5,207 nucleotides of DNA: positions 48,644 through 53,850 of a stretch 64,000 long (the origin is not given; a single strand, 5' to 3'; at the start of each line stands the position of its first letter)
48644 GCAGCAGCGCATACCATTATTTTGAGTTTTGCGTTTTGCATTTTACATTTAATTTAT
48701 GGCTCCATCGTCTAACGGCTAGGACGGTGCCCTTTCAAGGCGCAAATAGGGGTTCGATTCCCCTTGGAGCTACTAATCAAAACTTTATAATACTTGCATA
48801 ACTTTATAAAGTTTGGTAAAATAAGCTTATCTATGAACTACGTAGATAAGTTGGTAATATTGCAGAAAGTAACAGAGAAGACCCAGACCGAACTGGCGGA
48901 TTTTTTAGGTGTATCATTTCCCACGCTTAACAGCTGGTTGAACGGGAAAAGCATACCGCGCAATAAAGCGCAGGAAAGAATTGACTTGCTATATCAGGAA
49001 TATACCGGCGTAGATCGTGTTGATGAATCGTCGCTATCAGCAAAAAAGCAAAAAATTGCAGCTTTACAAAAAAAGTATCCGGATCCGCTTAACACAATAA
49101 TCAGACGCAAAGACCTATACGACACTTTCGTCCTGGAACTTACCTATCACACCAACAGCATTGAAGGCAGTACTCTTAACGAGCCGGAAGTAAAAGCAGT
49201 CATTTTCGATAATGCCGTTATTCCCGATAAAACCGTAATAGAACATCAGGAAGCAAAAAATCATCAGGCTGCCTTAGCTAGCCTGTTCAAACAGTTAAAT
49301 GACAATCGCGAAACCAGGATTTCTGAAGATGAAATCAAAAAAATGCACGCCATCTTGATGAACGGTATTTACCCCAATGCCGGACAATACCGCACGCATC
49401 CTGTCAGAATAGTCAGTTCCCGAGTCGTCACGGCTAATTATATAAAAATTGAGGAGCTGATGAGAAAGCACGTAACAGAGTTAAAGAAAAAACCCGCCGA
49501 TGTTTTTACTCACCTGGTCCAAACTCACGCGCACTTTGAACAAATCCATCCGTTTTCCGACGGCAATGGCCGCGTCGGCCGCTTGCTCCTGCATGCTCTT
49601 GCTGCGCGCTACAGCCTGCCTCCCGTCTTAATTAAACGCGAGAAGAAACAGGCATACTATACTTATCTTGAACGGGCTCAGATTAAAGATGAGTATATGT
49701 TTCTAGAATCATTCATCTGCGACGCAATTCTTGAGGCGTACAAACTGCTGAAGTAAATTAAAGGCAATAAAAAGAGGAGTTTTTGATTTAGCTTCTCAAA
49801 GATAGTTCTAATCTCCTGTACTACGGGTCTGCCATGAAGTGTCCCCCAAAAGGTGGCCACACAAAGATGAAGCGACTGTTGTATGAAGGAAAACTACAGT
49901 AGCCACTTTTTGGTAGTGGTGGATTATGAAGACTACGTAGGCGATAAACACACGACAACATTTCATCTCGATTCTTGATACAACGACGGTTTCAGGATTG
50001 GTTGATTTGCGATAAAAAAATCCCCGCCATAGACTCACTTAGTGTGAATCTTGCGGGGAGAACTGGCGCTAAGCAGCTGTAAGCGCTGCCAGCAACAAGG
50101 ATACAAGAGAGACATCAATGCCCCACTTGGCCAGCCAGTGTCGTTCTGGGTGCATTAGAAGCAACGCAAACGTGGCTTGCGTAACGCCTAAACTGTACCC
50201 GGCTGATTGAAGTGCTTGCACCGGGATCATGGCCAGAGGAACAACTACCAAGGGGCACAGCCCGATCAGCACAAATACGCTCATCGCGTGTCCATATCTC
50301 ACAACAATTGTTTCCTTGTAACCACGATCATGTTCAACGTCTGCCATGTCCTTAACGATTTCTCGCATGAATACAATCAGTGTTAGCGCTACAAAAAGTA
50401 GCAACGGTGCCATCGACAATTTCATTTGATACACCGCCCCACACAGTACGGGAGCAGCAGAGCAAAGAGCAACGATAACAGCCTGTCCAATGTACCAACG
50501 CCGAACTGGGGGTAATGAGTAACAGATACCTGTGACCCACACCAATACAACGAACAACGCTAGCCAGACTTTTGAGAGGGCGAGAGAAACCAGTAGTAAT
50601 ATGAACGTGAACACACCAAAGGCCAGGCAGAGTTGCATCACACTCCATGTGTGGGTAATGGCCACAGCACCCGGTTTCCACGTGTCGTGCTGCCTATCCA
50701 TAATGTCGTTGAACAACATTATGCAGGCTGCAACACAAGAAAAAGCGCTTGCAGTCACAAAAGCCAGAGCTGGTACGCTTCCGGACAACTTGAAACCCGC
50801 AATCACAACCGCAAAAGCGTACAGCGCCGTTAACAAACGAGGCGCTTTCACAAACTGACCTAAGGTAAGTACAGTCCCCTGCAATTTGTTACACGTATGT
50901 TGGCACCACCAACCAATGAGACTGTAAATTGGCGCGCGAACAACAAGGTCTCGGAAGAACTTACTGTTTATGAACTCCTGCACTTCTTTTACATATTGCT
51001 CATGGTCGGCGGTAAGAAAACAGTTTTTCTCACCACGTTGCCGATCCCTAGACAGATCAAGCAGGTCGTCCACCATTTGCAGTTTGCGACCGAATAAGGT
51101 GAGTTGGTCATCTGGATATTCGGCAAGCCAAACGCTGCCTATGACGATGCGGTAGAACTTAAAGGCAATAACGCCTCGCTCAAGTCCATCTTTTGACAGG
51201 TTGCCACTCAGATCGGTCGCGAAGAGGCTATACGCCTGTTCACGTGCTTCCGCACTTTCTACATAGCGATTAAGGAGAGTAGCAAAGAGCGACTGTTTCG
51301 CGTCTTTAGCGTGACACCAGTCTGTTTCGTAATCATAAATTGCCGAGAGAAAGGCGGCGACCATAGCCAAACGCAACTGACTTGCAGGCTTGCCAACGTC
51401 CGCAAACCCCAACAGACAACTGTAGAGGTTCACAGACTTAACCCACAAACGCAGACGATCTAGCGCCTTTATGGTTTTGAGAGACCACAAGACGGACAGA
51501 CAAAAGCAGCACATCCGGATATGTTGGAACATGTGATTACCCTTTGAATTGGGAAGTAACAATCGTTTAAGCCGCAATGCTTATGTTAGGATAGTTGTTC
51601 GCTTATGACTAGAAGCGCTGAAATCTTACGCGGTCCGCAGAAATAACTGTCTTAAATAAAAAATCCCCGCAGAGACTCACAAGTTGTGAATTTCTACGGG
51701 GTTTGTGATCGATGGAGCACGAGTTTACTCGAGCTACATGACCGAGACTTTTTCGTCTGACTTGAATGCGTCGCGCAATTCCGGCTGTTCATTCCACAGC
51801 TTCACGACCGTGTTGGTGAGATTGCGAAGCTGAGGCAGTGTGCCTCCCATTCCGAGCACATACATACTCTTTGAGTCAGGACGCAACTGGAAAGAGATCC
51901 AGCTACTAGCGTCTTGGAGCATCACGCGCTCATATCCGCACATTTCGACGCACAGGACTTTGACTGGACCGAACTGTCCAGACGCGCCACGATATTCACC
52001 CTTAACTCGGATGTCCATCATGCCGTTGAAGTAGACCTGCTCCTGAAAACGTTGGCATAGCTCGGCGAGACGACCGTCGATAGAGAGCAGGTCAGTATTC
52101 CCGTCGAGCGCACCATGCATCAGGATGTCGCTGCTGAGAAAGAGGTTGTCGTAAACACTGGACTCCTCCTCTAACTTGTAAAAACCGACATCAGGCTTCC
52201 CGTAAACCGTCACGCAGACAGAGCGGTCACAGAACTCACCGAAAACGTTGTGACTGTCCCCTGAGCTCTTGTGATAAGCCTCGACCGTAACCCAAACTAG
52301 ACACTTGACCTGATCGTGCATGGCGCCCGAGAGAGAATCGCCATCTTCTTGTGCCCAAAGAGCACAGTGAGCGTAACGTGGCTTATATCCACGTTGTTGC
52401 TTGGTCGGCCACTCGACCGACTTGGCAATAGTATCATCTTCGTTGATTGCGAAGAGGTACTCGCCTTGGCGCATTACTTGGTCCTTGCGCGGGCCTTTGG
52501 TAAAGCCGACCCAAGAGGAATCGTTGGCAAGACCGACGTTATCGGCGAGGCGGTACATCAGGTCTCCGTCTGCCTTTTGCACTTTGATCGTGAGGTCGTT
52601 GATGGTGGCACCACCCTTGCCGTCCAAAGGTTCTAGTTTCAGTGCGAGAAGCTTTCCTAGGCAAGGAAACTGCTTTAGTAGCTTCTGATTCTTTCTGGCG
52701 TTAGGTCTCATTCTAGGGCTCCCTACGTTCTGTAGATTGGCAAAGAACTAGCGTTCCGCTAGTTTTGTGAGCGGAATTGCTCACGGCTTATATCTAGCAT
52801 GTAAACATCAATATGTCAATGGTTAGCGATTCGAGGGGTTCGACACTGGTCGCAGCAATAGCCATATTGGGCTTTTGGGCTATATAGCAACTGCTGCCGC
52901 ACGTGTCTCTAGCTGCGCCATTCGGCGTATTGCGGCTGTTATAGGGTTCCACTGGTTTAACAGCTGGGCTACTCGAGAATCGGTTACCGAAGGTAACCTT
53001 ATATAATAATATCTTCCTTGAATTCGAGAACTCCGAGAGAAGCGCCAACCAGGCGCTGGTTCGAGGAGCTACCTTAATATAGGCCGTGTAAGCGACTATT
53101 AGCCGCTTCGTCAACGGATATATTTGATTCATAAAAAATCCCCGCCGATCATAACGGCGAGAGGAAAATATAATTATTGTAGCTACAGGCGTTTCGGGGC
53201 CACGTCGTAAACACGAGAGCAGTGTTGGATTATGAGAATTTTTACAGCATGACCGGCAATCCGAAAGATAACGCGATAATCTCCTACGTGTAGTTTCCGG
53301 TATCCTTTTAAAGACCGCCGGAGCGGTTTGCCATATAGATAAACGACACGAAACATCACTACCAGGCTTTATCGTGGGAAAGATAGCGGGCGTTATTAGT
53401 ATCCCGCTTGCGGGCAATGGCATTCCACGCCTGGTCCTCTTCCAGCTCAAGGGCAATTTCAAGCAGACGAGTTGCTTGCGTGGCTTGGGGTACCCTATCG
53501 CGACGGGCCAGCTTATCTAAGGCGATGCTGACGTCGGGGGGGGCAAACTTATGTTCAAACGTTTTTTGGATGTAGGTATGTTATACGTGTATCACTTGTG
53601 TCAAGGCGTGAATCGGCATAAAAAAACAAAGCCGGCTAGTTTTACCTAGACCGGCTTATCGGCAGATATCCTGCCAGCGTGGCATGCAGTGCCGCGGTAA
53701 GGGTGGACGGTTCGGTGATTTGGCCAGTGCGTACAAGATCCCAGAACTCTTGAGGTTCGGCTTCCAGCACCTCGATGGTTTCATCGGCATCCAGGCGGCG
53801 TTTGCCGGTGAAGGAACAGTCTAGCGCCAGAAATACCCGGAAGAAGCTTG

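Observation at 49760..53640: Island with its own terminator family: squalene/phytoene-synthase::UbiA fusion, an unknown 325-aa gene and a RelE/ParD-like pair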

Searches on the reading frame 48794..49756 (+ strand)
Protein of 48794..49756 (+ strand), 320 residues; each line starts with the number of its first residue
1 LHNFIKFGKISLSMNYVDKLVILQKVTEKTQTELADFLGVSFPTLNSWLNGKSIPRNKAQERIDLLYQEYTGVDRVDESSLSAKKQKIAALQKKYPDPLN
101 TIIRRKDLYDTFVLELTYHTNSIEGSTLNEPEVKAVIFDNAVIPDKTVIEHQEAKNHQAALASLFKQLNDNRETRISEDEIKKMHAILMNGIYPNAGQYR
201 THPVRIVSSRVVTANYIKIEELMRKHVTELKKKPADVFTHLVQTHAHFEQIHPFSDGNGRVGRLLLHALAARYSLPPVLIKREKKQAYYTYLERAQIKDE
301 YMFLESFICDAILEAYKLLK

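Call 6: search_protein_families(library=pfam, proteins=[window:48794-49756:+], max_evalue=0.1)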
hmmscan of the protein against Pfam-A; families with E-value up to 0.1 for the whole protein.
window:48794-49756:+ (320 aa): 7 families
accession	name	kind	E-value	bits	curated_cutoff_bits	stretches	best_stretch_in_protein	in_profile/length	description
PF02661.23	Fic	-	3.5e-20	73.1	24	1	176-269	2-92/93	Fic/DOC family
PF01381.28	HTH_3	-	1.3e-05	25.6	23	1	30-56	11-37/55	Helix-turn-helix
PF13560.12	HTH_31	-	0.0094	16.7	27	1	28-68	14-55/64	Helix-turn-helix domain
PF02520.22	ANIS5_cation-bd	-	0.02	15.4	29.3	0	72-103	71-102/109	SXP/RAL-2 family protein Ani s 5-like, metal-binding domain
PF13384.12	HTH_23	-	0.043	14.1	24.6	0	18-50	6-39/50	Homeodomain-like domain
PF03374.19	ANT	-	0.056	14.2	25.3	0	24-78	19-73/108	Phage antirepressor protein KilAC domain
PF01017.26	STAT_alpha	-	0.066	13.7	27.5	1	86-177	2-73/167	STAT transcription factor, coiled-coil domain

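Call 16: search_protein_families(library=ncbifam, proteins=[window:48794-49756:+], max_evalue=0.1)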
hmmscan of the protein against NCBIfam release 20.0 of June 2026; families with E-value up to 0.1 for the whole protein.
window:48794-49756:+ (320 aa): 10 families
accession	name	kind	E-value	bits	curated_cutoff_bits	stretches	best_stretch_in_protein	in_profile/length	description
NF046029.1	ProtAdlyltaseNmFic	equivalog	3e-12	46.6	230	1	162-300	13-145/177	protein adenylyltransferase Fic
TIGR02613.1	mob_myst_B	hypoth_equivalog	1.7e-07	31.3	124.4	1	144-274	18-145/186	mobile mystery protein B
NF046030.1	ProtAdlyltaseSoFic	equivalog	2.6e-07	29.9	550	1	235-311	176-258/361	protein adenylyltransferase Fic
NF010653.0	PRK14052.1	equivalog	1.8e-05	24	364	1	155-270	257-365/387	VopS family T3SS effector adenosine monophosphate-protein transferase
NF041951.1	phage_RstR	subfamily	0.00019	21.7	80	1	14-63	1-50/108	RstR family transcriptional repressor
NF041381.1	XopAC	subfamily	0.0002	20.2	450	1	233-298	374-439/451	XopAC/AvrAC family type III secretion system effector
NF045983.1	ProtAdnltaseVbhT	equivalog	0.00064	18.9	800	1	166-271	44-154/419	type II toxin-antitoxin system protein adenylyltransferase VbhT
NF006328.0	PRK08558.1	equivalog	0.01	15.4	184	1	7-70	4-66/238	adenine phosphoribosyltransferase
NF007672.0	PRK10347.1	equivalog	0.04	13.6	181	1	181-275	59-160/200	putative adenosine monophosphate-protein transferase Fic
NF041265.1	NadS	equivalog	0.044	14.1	60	0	28-59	43-74/94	NadS family protein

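Call 94: search_protein_families(library=phrogs, proteins=[window:48794-49756:+], max_evalue=0.01)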
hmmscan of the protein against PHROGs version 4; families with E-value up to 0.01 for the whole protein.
window:48794-49756:+ (320 aa): 15 families
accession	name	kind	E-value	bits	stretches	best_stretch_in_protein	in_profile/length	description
phrog_11900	-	unknown function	1.1e-40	140.6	1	106-296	7-201/230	-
phrog_5978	-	unknown function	1.8e-28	100.7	1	76-299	15-253/364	-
phrog_23170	-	unknown function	1.2e-14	55.4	1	169-296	35-173/191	-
phrog_10690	-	unknown function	1.1e-12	48.6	1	162-314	183-345/346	-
phrog_12747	-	unknown function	4.3e-11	43.8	1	143-272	25-158/211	-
phrog_8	-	transcription regulation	2.6e-06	28.1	1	18-67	79-128/346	transcriptional regulator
phrog_4779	-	transcription regulation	2.4e-05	25.7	1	25-90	12-84/98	transcriptional regulator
phrog_13548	-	unknown function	2.8e-05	24.3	1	117-265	69-215/379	-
phrog_2104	-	unknown function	0.0004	21.5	1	27-69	51-93/103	-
phrog_2967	-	transcription regulation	0.00082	20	1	28-63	23-58/225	transcriptional regulator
phrog_4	-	transcription regulation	0.0013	18.8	1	29-77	148-190/400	transcriptional repressor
phrog_4583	-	transcription regulation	0.0015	19.6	1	19-53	14-48/81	transcriptional repressor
phrog_296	-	integration and excision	0.0026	17.5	0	14-64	226-277/626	DNA transposition protein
phrog_35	-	transcription regulation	0.0027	18.8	1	23-56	83-113/181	transcriptional repressor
phrog_29649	-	unknown function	0.0058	17.6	0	106-143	5-42/78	-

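Call 95: search_protein_families(library=padloc, proteins=[window:48794-49756:+], max_evalue=0.01)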
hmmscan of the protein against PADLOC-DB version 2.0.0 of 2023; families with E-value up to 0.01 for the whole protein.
window:48794-49756:+ (320 aa): 9 families
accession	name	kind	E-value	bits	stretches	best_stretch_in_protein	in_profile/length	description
PDLC04840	PDC-S04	-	8e-41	138.2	1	106-301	5-205/227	-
PDLC04836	PDC-S04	-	1.4e-38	130.5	1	105-303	18-220/244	-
PDLC04837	PDC-S04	-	1.8e-33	113.8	1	106-308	19-220/234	-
PDLC03963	SoFic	-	1e-27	95.5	1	81-299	29-247/361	-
PDLC04839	PDC-S04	-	4.9e-22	76.6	1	118-311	4-201/205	-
PDLC04838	PDC-S04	-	6.7e-14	50.2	1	142-276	32-168/209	-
PDLC04842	PDC-S04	-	1.4e-12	45.7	1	143-301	9-161/202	-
PDLC04841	PDC-S04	-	1.9e-10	38.8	1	145-297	114-255/292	-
PDLC04966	PDC-S24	-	1.2e-08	32.2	1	149-273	206-339/497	-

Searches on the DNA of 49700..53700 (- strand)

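Call 23: search_rna_families(source=window, start=49700, end=53700, threshold=evalue, max_evalue=1)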
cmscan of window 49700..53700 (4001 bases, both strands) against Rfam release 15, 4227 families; matches with E-value up to 1: 1.
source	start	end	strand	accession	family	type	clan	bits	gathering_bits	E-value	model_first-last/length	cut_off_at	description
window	50014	50110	-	RF02837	anti-hemB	Gene; sRNA;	-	21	49.5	0.11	1-81/81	no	Burkholderia RNA 7 (anti-hemB)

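Call 105: build_rna_model(alignment_id=A8, structure=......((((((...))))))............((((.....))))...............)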
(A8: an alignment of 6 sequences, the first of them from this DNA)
Model R1 built from alignment A8 (6 sequences, 61 columns); structure: as given.
model positions 58; base pairs 10; branch points 1; effective number of sequences 5.21; information 0.961 bits per position. Calibrated on 0.2 Mb of random sequence (short: E-values are rough).
structure used (alignment columns):
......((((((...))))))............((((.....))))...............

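Call 106: search_with_rna_model(model_id=R1, sources=[window, L001, L002, L005, L006, L008, L010, L012, L013, L014, L015, L016, L018, L019, L021, L022, L023, L024, L025, L027, L028, L029, L030, L032], max_evalue=1)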
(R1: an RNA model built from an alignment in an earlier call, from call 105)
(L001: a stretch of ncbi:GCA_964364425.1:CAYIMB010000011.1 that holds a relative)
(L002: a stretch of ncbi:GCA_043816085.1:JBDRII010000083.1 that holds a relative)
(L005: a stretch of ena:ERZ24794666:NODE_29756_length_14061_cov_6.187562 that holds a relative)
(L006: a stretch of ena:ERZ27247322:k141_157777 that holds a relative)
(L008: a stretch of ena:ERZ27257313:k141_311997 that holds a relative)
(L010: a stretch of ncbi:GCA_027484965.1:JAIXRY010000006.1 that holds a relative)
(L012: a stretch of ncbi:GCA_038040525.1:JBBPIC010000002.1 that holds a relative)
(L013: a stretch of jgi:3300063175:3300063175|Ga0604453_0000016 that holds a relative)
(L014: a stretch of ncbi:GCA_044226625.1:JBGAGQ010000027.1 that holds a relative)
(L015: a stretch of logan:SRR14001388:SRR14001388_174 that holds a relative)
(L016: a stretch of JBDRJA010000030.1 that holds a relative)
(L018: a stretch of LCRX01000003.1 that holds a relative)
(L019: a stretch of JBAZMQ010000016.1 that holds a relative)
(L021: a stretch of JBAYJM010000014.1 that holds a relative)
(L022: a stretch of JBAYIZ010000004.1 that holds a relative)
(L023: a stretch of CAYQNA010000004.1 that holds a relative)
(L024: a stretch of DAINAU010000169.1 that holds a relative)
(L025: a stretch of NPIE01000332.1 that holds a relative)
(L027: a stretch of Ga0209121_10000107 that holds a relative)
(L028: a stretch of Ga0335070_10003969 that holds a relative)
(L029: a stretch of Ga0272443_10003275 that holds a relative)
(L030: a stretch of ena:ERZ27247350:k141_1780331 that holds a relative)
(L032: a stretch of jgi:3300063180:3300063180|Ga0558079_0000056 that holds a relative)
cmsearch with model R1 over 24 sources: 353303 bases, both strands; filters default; matches with E-value up to 1: 7.
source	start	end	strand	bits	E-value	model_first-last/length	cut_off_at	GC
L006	5945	6003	+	72.3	4.4e-22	1-58/58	no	0.34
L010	5946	6003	+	71.6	7.9e-22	1-58/58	no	0.26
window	52709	52767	-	69.8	3.3e-21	1-58/58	no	0.47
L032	2949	3003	+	65.4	1.2e-19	1-58/58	no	0.51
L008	5950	6003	+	62.7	1.2e-18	1-58/58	no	0.54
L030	3016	3072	+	61.6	2.8e-18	1-58/58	no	0.51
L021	2229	2288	+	14.6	0.15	1-58/58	no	0.37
